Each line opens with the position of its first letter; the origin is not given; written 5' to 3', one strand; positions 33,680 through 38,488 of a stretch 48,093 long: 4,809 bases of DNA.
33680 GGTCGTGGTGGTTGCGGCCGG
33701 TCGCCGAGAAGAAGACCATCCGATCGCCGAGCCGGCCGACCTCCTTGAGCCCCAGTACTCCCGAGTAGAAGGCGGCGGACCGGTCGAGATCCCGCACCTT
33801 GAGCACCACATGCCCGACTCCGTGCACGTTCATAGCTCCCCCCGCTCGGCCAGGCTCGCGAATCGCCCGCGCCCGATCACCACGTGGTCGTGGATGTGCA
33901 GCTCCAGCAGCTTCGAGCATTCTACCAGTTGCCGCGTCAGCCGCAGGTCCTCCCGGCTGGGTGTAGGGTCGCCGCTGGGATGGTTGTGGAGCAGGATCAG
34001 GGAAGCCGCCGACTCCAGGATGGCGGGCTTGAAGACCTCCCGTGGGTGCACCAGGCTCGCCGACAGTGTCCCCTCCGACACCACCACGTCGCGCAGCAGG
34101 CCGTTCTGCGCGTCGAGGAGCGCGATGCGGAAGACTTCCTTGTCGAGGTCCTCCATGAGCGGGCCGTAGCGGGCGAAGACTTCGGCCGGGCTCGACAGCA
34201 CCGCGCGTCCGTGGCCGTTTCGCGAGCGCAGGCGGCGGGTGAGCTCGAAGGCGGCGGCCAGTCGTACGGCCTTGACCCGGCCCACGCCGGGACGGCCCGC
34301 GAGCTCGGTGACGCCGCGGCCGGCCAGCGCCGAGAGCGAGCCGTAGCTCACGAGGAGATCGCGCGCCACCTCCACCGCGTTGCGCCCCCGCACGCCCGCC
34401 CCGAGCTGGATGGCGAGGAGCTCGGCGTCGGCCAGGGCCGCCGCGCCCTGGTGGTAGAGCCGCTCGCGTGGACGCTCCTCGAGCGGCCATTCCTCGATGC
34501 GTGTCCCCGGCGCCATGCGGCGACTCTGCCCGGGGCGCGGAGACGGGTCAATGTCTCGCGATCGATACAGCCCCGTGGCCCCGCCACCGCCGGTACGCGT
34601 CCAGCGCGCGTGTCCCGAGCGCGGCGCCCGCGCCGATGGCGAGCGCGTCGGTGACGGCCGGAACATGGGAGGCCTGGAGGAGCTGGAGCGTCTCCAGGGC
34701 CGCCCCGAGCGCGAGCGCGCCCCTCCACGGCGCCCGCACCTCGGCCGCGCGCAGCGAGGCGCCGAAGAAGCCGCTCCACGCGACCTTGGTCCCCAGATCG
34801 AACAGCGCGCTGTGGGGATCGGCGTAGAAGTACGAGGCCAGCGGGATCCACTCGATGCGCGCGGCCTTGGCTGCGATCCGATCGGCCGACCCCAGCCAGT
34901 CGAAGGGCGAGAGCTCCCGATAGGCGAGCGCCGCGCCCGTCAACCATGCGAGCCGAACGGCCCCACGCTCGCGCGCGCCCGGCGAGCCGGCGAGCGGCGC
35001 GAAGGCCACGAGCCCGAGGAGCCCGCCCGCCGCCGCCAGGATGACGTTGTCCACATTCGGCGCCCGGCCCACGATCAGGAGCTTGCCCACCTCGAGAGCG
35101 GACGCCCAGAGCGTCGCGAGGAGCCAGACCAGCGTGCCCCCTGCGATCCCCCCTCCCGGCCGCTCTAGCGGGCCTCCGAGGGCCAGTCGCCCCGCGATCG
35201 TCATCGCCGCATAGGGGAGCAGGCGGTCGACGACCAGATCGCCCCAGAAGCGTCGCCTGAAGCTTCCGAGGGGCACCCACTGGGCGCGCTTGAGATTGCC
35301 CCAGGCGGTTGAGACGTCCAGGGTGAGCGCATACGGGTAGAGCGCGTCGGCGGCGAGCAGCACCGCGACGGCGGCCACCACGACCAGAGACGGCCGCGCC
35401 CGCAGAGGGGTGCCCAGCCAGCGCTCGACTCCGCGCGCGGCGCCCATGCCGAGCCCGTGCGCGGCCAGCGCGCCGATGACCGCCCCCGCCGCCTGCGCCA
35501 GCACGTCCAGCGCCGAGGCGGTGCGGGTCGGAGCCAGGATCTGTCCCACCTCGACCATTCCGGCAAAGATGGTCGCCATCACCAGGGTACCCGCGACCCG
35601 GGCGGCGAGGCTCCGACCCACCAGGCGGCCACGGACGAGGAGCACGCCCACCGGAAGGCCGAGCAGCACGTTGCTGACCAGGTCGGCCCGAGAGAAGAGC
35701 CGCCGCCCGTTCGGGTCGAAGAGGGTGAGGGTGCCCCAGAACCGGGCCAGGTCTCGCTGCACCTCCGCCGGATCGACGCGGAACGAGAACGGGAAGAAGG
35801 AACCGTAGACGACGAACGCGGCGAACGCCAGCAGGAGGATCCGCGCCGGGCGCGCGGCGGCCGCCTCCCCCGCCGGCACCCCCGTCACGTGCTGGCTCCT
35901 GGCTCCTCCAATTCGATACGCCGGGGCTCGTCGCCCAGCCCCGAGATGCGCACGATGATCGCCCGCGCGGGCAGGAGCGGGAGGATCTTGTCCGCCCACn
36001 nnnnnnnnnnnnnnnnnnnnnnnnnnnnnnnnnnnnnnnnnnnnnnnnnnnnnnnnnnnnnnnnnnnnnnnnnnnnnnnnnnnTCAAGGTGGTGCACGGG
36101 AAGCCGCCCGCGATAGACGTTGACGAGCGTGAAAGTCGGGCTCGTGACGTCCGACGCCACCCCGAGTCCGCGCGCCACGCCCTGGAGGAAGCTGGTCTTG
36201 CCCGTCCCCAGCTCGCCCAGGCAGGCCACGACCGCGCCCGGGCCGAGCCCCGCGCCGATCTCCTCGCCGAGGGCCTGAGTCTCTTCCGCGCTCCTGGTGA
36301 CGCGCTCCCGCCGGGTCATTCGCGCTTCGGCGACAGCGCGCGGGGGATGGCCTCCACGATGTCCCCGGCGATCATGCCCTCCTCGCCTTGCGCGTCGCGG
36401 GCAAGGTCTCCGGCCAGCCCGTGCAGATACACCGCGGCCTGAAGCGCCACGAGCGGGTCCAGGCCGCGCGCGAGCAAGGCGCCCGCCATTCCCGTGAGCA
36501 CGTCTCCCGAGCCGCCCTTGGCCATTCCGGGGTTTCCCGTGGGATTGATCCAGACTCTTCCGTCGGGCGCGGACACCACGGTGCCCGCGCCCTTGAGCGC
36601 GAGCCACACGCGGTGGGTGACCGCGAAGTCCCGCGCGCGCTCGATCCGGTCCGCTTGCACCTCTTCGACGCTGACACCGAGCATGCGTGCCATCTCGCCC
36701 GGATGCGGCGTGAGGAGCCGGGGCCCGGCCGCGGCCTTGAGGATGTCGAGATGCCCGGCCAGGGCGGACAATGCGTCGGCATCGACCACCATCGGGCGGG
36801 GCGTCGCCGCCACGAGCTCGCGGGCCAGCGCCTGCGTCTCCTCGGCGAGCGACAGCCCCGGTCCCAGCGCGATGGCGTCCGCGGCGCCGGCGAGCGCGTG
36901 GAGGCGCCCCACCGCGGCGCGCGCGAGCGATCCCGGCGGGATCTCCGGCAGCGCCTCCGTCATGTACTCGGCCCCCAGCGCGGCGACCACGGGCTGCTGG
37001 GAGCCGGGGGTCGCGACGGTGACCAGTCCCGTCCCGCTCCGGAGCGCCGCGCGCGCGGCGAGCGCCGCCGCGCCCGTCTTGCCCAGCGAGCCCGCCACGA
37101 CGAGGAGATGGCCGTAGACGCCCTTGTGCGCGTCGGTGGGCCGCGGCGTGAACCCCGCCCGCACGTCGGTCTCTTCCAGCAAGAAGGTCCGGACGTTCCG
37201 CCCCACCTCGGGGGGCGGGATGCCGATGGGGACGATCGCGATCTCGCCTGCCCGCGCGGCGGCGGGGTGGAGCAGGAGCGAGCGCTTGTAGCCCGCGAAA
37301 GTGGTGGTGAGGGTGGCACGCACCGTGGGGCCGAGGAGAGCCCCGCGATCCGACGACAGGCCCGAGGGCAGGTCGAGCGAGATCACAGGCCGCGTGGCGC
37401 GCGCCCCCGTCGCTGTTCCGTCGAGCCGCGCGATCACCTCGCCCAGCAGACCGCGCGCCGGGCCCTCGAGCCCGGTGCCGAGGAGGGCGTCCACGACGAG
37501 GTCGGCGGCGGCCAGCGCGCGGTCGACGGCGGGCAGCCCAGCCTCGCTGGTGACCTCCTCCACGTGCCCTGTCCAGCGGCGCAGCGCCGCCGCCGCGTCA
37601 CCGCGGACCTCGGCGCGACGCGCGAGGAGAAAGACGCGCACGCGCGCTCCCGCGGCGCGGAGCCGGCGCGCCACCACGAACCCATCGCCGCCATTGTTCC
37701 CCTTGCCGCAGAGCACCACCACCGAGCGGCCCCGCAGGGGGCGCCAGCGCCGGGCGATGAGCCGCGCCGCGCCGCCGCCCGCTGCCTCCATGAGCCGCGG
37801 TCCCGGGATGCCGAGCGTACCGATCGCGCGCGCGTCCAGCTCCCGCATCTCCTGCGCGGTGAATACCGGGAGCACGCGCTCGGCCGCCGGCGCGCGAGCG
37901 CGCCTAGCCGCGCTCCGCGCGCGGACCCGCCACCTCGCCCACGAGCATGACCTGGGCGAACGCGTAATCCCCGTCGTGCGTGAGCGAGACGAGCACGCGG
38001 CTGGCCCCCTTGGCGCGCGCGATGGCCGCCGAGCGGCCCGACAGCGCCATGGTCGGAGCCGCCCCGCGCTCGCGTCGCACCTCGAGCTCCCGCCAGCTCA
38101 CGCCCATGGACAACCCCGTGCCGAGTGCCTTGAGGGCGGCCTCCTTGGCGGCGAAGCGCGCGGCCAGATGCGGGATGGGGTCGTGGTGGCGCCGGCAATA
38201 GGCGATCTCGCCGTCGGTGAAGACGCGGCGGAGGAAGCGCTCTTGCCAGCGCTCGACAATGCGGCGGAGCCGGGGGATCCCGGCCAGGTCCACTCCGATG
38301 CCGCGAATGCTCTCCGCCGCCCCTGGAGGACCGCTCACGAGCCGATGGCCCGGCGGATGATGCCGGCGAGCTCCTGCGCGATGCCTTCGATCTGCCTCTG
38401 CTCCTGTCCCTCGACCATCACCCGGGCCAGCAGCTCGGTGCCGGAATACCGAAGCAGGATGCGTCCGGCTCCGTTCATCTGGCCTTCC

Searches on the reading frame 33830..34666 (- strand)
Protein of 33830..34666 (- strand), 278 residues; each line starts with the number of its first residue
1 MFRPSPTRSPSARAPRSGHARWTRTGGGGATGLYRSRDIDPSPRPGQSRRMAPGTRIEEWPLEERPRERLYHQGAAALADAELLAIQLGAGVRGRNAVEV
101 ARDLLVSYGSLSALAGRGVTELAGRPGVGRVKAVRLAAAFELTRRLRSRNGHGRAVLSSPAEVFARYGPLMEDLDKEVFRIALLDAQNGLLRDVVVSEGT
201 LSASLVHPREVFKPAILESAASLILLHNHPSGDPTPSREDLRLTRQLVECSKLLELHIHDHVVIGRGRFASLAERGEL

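Call 31: search_protein_families(library=pfam, proteins=[window:33830-34666:-], max_evalue=0.0001)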
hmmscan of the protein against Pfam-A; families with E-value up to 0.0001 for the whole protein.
window:33830-34666:- (278 aa): 2 families
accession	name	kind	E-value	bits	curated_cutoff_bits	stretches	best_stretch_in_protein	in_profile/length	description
PF04002.20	RadC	-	2.3e-40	137.7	22.1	1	158-276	2-120/121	RadC-like JAB domain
PF20582.4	UPF0758_N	-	3.9e-24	85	27.1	1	57-134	1-77/77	UPF0758 N-terminal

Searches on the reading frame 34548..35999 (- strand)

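Call 32: search_protein_families(library=pfam, proteins=[window:34548-35999:-], max_evalue=0.0001)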
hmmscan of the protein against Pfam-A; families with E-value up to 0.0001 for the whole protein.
window:34548-35999:- (483 aa): 1 family
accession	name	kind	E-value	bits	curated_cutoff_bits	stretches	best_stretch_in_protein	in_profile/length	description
PF04892.17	VanZ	-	2.2e-18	67.5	30.1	2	58-180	3-122/126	VanZ like family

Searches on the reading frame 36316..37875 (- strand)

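Call 32: search_protein_families(library=pfam, proteins=[window:36316-37875:-], max_evalue=0.0001)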
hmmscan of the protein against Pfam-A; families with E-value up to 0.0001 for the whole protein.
window:36316-37875:- (519 aa): 2 families
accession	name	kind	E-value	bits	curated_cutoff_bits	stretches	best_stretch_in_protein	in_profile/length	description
PF01256.23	Carb_kinase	-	1.3e-54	185.7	27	1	257-512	1-242/242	NAD(P)H-hydrate dehydratase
PF03853.21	YjeF_N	-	2.8e-41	141.7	24.9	1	27-198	3-168/169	YjeF-related protein N-terminus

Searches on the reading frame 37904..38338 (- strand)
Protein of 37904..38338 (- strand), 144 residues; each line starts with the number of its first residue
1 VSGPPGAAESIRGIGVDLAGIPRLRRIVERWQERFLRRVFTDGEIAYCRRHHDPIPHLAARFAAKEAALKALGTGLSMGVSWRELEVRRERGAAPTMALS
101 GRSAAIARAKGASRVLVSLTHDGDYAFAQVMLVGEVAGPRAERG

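Call 32: search_protein_families(library=pfam, proteins=[window:37904-38338:-], max_evalue=0.0001)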
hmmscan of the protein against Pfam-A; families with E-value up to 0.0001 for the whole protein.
window:37904-38338:- (144 aa): 1 family
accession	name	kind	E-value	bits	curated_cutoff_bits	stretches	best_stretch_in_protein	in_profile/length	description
PF01648.25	ACPS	-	4.1e-18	65.9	25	1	13-107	1-96/111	4'-phosphopantetheinyl transferase superfamily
